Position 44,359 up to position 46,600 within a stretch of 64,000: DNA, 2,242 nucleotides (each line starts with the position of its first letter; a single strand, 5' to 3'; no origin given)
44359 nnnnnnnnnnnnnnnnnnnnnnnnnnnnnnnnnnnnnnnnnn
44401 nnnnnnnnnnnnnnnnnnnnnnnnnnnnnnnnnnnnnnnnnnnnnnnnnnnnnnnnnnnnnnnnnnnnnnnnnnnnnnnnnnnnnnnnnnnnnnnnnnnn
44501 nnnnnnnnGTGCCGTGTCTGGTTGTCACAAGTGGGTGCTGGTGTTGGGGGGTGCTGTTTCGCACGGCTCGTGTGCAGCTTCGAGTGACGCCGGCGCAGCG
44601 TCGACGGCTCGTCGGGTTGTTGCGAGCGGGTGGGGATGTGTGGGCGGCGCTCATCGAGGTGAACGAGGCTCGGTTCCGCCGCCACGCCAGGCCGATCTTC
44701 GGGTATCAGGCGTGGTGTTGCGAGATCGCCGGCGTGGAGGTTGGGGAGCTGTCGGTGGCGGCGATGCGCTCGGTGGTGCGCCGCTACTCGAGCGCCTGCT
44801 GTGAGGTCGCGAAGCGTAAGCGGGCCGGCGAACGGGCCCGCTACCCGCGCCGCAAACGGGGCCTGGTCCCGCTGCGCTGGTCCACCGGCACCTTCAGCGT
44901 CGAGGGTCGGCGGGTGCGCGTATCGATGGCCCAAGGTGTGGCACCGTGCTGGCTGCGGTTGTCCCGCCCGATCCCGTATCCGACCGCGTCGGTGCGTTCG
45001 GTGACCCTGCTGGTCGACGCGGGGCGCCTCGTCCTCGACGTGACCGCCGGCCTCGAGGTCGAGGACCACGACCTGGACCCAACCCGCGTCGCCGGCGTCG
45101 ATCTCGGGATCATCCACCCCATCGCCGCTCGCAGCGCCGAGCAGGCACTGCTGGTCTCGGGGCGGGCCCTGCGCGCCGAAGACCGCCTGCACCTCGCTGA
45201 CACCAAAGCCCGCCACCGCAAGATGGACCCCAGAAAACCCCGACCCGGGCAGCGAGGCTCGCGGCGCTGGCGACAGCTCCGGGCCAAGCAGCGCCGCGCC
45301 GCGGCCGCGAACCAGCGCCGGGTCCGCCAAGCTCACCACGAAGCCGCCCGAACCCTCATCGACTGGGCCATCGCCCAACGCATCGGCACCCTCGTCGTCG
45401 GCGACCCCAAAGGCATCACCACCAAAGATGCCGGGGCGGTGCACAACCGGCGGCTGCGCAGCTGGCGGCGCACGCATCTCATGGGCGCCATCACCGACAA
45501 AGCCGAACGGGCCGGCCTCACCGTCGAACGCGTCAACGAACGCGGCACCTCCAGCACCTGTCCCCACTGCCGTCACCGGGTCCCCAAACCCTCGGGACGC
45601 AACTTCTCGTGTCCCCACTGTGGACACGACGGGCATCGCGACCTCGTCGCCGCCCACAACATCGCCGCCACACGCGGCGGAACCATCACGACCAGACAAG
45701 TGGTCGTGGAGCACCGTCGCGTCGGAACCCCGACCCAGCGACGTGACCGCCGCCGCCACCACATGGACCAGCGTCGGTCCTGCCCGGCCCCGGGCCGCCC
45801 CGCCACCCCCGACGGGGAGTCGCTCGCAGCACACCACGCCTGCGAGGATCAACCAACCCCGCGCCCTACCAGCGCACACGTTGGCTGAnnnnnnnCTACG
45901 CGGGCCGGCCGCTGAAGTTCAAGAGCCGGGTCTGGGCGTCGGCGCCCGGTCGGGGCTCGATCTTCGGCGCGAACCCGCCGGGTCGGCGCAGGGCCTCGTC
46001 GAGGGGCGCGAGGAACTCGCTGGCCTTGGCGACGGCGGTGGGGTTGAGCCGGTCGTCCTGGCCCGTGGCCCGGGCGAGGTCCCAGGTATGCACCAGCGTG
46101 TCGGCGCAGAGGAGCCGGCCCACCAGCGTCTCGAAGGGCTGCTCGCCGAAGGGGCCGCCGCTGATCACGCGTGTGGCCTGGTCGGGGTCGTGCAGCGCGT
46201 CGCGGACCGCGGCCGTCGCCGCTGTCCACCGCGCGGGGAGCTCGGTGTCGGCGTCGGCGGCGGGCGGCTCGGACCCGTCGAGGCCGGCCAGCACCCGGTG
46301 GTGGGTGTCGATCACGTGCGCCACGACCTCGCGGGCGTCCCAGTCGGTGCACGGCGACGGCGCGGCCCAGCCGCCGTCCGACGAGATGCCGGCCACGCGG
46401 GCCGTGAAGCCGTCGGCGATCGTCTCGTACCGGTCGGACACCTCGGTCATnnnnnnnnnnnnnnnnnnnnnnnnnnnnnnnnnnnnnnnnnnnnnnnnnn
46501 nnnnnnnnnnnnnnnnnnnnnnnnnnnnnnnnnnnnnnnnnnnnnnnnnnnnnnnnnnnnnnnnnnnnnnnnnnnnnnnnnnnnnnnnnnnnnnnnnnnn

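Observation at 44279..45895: Solo TnpB element with intact RuvC/zinc-ribbon residues beside a tRNA cluster; candidate omega-RNA region at its 3-prime end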

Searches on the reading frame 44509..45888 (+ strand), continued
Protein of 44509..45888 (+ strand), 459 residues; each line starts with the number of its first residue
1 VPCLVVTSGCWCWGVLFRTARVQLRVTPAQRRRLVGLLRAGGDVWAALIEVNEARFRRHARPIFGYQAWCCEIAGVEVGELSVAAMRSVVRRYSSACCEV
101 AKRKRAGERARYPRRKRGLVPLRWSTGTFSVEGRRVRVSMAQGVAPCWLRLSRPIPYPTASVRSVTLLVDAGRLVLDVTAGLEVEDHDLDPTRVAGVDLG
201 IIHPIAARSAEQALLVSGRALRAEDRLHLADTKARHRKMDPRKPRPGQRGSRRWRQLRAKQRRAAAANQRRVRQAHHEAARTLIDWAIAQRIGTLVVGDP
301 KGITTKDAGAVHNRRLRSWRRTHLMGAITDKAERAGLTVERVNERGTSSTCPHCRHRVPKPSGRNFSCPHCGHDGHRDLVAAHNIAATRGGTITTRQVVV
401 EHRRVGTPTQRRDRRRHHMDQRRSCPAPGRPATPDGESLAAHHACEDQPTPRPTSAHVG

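Call 64: fold_search(model_id=the predicted structure, library=pdb)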
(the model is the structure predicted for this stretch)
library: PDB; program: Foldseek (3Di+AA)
matches with E <= 10: 815; with E <= 0.001: 82
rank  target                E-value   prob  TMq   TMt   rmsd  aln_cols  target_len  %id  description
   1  8j3r_A                6.3e-20  1.00  0.64  0.67   5.2       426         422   15  Cryo-EM structure of the AsCas12f-HKRA-sgRNAS3-5v7-target DNA (released 2023-09-27)
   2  8j12_A                2.3e-19  1.00  0.60  0.63   5.7       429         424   17  Cryo-EM structure of the AsCas12f-sgRNA-target DNA ternary complex (released 2023-09-27)
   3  8j1j_A                1.2e-18  1.00  0.61  0.64   5.6       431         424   18  Cryo-EM structure of the AsCas12f-YHAM-sgRNAS3-5v7-target DNA (released 2023-09-27)
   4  8dzj_A                3.8e-18  1.00  0.62  0.66   5.3       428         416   17  Cryo-EM structure of Acidibacillus sulfuroxidans Cas12f in complex with sgRNA and target DNA (released 2023-07-12)
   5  7wju_A                5.4e-18  1.00  0.62  0.67   5.5       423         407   16  Cryo-EM structure of the AsCas12f1-sgRNAv1-dsDNA ternary complex (released 2023-01-18)
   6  9nzs_A                6.1e-18  1.00  0.63  0.68   4.9       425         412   18  Cryo-EM structure of OsCas12f-gRNA-DNA ternary complex. State III (released 2026-04-08)
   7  9nzq_A                1.7e-17  1.00  0.65  0.68   5.4       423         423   18  Cryo-EM structure of OsCas12f-gRNA-DNA ternary complex. State II (released 2026-04-08)
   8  8j12_B                2.1e-17  1.00  0.34  0.38  18.6       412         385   17  Cryo-EM structure of the AsCas12f-sgRNA-target DNA ternary complex (released 2023-09-27)
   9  8j1j_B                9.4e-17  1.00  0.34  0.38  18.2       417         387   16  Cryo-EM structure of the AsCas12f-YHAM-sgRNAS3-5v7-target DNA (released 2023-09-27)
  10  8j3r_B                1.1e-16  1.00  0.34  0.39  17.7       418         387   16  Cryo-EM structure of the AsCas12f-HKRA-sgRNAS3-5v7-target DNA (released 2023-09-27)
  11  8iaz_A                1.8e-16  1.00  0.55  0.62   6.4       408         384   15  Cryo-EM structure of the ISFba1 TnpB-reRNA-dsDNA complex (released 2024-04-17)
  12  8h1j_A                3.4e-16  1.00  0.62  0.74   4.5       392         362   16  Cryo-EM structure of the TnpB-omegaRNA-target DNA ternary complex (released 2023-04-12)
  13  9i8y_A                6.1e-16  1.00  0.61  0.66   5.0       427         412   15  SpCas12Cas12f1 in complex with sgRNA and cognate DNA (released 2025-07-23)
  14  9n9c_A                7.7e-16  1.00  0.49  0.61   6.4       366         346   14  Cryo-EM structure of the dCas12f-gRNA complex (released 2025-12-24)
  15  8hr5_A                9.8e-16  1.00  0.57  0.55  12.1       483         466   14  Cryo-EM structure of the CnCas12f1-sgRNA-DNA complex (released 2023-09-06)
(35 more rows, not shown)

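Call 75: list_cluster_members(proteins=[P0121, P0001, window:44584-45888:+])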
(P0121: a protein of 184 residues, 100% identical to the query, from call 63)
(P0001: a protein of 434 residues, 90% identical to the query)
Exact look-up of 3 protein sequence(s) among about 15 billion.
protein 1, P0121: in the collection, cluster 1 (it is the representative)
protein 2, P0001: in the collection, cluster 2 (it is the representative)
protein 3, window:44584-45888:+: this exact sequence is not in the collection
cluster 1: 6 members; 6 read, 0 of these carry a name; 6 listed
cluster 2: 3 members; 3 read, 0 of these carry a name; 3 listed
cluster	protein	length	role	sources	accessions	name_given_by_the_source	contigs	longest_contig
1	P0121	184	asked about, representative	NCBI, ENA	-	-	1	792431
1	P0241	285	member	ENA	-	-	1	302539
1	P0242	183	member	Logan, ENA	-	-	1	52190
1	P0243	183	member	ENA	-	-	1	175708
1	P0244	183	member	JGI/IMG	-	-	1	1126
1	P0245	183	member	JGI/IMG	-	-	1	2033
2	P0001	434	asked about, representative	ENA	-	-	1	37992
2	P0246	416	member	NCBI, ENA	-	-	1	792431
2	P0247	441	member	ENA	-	-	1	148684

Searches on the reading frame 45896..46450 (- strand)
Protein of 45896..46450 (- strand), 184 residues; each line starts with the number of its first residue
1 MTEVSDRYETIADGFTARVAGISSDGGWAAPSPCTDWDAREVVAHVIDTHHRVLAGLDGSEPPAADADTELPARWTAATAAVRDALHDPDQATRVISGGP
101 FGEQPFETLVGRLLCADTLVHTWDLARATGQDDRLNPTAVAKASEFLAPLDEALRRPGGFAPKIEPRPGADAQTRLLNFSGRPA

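Call 4: search_protein_families(library=pfam, proteins=[window:45896-46450:-], max_evalue=0.01)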
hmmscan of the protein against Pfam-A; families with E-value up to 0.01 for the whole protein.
window:45896-46450:- (184 aa): 2 families
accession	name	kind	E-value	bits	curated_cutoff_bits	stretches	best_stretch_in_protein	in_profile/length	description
PF11716.13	MDMPI_N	-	5.6e-13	50.2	24.2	1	11-126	4-140/140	Mycothiol maleylpyruvate isomerase N-terminal domain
PF12867.12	DinB_2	-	0.00054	20.8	24.8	1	12-86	6-87/128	DinB superfamily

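Call 48: find_encoding_contigs(protein=window:45896-46450:-, flank=4000, max_places=6)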
Protein window:45896-46450:- (184 aa): no gene with exactly this product is on record in the collection.

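Call 63: find_homologous_proteins(query=window:45896-46450:-, max_evalue=1e-20)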
Query window:45896-46450:- (184 aa): 2687 proteins with E <= 1e-20 among 3789 candidates; the best 120 are listed.
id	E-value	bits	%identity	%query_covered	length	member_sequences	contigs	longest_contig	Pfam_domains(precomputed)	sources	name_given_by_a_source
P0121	1.1e-117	409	100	100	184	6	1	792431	PF11716.14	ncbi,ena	-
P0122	3.7e-86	306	76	99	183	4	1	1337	PF11716.14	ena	-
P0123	3.7e-82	293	71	99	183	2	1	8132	PF11716.14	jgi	jgi:uncharacterized protein (TIGR03086 family)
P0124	1.5e-81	291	70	99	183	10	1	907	PF11716.14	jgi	-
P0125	4.1e-81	290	71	99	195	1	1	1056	PF11716.14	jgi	jgi:uncharacterized protein (TIGR03086 family)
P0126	5.7e-80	286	70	99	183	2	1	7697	PF11716.14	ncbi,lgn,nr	ncbi:MAG TPA: TIGR03086 family metal-binding protein [Acidimicrobiia bacterium]|nr:TIGR03086 family 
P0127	6.0e-80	286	71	99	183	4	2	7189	PF11716.14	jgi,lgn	jgi:uncharacterized protein (TIGR03086 family)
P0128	6.5e-78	279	68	100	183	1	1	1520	PF11716.14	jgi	jgi:uncharacterized protein (TIGR03086 family)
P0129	1.0e-77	278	72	99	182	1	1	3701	PF11716.14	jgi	-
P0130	2.8e-77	277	68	99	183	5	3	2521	PF11716.14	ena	-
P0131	3.5e-76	273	68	99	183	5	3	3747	PF11716.14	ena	-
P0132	5.6e-76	273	69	99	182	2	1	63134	PF11716.14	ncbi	ncbi:MAG: TIGR03086 family metal-binding protein [Pseudonocardiaceae bacterium]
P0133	2.8e-73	264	69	99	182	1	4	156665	PF11716.14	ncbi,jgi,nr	ncbi:MAG TPA: TIGR03086 family metal-binding protein [Acidimicrobiales bacterium]|nr:TIGR03086 famil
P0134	5.7e-73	263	69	99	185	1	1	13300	PF11716.14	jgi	jgi:uncharacterized protein (TIGR03086 family)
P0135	1.2e-72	262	68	99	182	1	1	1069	PF11716.14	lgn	-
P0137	3.1e-72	261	67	99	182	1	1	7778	PF11716.14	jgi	jgi:uncharacterized protein (TIGR03086 family)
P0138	5.7e-72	260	65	99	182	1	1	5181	PF11716.14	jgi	jgi:uncharacterized protein (TIGR03086 family)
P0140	6.0e-71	256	66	100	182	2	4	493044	PF11716.14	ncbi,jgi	ncbi:MAG: TIGR03086 family metal-binding protein [Acidimicrobiales bacterium]|jgi:uncharacterized pr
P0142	6.9e-71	256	64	99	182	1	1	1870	PF11716.14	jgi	jgi:uncharacterized protein (TIGR03086 family)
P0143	8.1e-71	256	65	99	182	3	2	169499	PF11716.14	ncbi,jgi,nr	ncbi:MAG TPA: TIGR03086 family metal-binding protein [Acidimicrobiales bacterium]|jgi:uncharacterize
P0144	1.0e-70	256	63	99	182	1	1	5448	PF11716.14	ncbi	ncbi:MAG: TIGR03086 family metal-binding protein [Pseudonocardiaceae bacterium]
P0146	1.8e-70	255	68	99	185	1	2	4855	PF11716.14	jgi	jgi:uncharacterized protein (TIGR03086 family)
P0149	3.9e-70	254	65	99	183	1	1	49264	PF11716.14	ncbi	ncbi:MAG: TIGR03086 family metal-binding protein [Acidimicrobiales bacterium]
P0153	1.5e-69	252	64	99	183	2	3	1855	PF12867.13,PF11716.14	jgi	jgi:uncharacterized protein (TIGR03086 family)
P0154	2.1e-69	251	65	99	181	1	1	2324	PF11716.14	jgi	jgi:uncharacterized protein (TIGR03086 family)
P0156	2.3e-69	251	64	99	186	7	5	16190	PF11716.14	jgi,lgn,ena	jgi:uncharacterized protein (TIGR03086 family)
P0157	2.8e-69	251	62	99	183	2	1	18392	PF11716.14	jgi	jgi:uncharacterized protein (TIGR03086 family)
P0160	3.3e-69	251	64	99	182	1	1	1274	PF11716.14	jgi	jgi:uncharacterized protein (TIGR03086 family)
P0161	3.4e-69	251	62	99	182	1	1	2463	PF12867.13,PF11716.14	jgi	jgi:uncharacterized protein (TIGR03086 family)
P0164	5.7e-69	250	63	99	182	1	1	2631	PF11716.14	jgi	jgi:uncharacterized protein (TIGR03086 family)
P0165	5.9e-69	250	66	99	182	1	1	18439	PF11716.14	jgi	jgi:uncharacterized protein (TIGR03086 family)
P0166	6.4e-69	250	65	99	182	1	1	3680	PF11716.14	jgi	jgi:uncharacterized protein (TIGR03086 family)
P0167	6.5e-69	250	63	99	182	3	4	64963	PF11716.14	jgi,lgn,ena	jgi:uncharacterized protein (TIGR03086 family)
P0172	1.2e-68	249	64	99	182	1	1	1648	PF11716.14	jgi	jgi:uncharacterized protein (TIGR03086 family)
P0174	1.6e-68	248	63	99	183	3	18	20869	PF11716.14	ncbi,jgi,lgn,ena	jgi:uncharacterized protein (TIGR03086 family)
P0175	1.7e-68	248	64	99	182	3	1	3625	PF11716.14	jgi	jgi:uncharacterized protein (TIGR03086 family)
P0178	1.9e-68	248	62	99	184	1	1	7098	PF11716.14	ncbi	ncbi:MAG TPA: TIGR03086 family metal-binding protein [Pseudonocardiaceae bacterium]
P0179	2.3e-68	248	64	100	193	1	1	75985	PF11716.14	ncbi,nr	ncbi:MAG: TIGR03086 family protein [Pseudonocardiaceae bacterium]|nr:TIGR03086 family protein [Pseud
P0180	2.3e-68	248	64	99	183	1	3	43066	PF11716.14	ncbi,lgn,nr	ncbi:MAG: TIGR03086 family metal-binding protein [Actinomycetota bacterium]|nr:TIGR03086 family meta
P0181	2.3e-68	248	64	100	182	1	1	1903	PF11716.14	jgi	jgi:uncharacterized protein (TIGR03086 family)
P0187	4.4e-68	247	64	99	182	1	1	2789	PF11716.14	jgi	jgi:uncharacterized protein (TIGR03086 family)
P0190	9.5e-68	246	62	99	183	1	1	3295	PF11716.14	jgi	jgi:uncharacterized protein (TIGR03086 family)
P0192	1.1e-67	246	63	99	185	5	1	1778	PF11716.14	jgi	jgi:uncharacterized protein (TIGR03086 family)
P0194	1.3e-67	246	63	99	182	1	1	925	PF11716.14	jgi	jgi:uncharacterized protein (TIGR03086 family)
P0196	1.8e-67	245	64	99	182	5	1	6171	PF11716.14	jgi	jgi:uncharacterized protein (TIGR03086 family)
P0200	2.8e-67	244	63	99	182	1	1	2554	PF11716.14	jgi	jgi:uncharacterized protein (TIGR03086 family)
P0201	3.1e-67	244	63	99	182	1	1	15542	PF11716.14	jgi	jgi:uncharacterized protein (TIGR03086 family)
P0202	3.4e-67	244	63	99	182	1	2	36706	PF11716.14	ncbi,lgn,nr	ncbi:MAG TPA: TIGR03086 family metal-binding protein [Mycobacteriales bacterium]|nr:TIGR03086 family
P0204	3.6e-67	244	63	99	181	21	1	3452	PF11716.14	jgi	jgi:uncharacterized protein (TIGR03086 family)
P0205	4.0e-67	244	63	99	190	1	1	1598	PF11716.14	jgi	jgi:uncharacterized protein (TIGR03086 family)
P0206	4.9e-67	244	63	98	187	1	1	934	PF12867.13,PF11716.14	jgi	jgi:uncharacterized protein (TIGR03086 family)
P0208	5.7e-67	243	62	99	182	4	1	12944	PF11716.14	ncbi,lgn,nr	ncbi:MAG: TIGR03086 family metal-binding protein [Actinomycetota bacterium]|nr:TIGR03086 family meta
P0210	8.3e-67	243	62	99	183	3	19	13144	PF11716.14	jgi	jgi:uncharacterized protein (TIGR03086 family)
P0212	1.1e-66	243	62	99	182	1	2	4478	PF11716.14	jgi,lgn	jgi:uncharacterized protein (TIGR03086 family)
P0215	1.2e-66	242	67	99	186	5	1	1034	PF11716.14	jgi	jgi:uncharacterized protein (TIGR03086 family)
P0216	1.4e-66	242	61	99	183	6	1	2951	PF11716.14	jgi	jgi:uncharacterized protein (TIGR03086 family)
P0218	1.5e-66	242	61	97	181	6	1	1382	PF11716.14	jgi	jgi:uncharacterized protein (TIGR03086 family)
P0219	1.5e-66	242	65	99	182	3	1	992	PF11716.14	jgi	jgi:uncharacterized protein (TIGR03086 family)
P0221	1.8e-66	242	61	99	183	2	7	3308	PF12867.13,PF11716.14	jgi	jgi:uncharacterized protein (TIGR03086 family)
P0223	2.5e-66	241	61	99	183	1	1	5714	PF11716.14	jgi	jgi:uncharacterized protein (TIGR03086 family)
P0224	2.6e-66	241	63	99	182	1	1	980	PF11716.14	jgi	jgi:uncharacterized protein (TIGR03086 family)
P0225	3.2e-66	241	63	99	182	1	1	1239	PF11716.14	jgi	jgi:uncharacterized protein (TIGR03086 family)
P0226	3.4e-66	241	63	99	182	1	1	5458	PF11716.14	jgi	jgi:uncharacterized protein (TIGR03086 family)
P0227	3.6e-66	241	64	97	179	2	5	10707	PF11716.14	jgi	jgi:uncharacterized protein (TIGR03086 family)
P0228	4.1e-66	241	62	99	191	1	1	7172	PF11716.14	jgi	jgi:uncharacterized protein (TIGR03086 family)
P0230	5.4e-66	240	61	99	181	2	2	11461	PF11716.14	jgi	jgi:uncharacterized protein (TIGR03086 family)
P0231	6.1e-66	240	63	99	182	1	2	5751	PF11716.14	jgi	jgi:uncharacterized protein (TIGR03086 family)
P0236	9.1e-66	240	62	100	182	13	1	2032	PF11716.14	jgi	jgi:uncharacterized protein (TIGR03086 family)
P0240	1.2e-65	239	62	99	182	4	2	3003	PF12867.13,PF11716.14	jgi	jgi:uncharacterized protein (TIGR03086 family)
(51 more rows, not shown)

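Call 65: find_encoding_contigs(protein=P0121, flank=3000, max_places=3)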
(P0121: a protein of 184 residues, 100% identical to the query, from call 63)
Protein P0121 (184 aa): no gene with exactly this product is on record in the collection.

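Call 66: find_encoding_contigs(protein=P0123, flank=3000, max_places=3)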
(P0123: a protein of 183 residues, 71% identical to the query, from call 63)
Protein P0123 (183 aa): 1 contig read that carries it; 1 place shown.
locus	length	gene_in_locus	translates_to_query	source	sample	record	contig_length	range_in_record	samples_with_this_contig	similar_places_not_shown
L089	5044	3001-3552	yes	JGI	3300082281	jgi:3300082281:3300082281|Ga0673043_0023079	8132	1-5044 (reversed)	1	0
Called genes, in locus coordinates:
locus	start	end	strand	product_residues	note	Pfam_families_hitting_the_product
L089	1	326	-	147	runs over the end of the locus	PF12172:zf-ChsH2, PF01796:OB_ChsH2_C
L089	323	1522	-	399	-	PF22691:Thiolase_C_1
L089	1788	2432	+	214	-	PF01625:PMSR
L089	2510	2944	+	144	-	PF10604:Polyketide_cyc2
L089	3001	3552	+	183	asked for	PF11716:MDMPI_N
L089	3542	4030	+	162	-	PF03795:YCII (weak)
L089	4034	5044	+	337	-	?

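Call 67: find_encoding_contigs(protein=P0122, flank=3000, max_places=3)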
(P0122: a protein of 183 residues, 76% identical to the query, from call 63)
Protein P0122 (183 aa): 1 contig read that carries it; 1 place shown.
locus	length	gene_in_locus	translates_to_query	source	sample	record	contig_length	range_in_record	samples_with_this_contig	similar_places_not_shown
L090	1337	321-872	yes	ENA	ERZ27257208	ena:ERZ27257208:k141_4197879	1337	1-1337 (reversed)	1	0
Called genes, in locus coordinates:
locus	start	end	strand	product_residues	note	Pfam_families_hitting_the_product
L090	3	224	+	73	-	?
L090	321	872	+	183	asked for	PF11716:MDMPI_N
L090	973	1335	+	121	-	?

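Call 76: find_encoding_contigs(protein=P0243, flank=4000, max_places=3)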
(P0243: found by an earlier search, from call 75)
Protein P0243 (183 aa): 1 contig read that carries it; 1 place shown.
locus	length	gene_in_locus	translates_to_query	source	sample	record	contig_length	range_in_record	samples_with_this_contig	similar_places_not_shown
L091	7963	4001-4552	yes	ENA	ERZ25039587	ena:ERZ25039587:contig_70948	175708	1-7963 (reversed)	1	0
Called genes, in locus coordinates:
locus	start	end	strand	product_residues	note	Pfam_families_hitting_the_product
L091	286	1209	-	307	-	PF01370:Epimerase, PF07993:NAD_binding_4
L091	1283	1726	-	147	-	PF12172:zf-ChsH2, PF01796:OB_ChsH2_C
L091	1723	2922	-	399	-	PF22691:Thiolase_C_1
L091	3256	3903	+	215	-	PF01625:PMSR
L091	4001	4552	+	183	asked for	PF11716:MDMPI_N, PF12867:DinB_2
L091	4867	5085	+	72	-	PF03795:YCII (weak)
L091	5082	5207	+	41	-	-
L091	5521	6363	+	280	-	PF20239:DUF6596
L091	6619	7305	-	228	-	-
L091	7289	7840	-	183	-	-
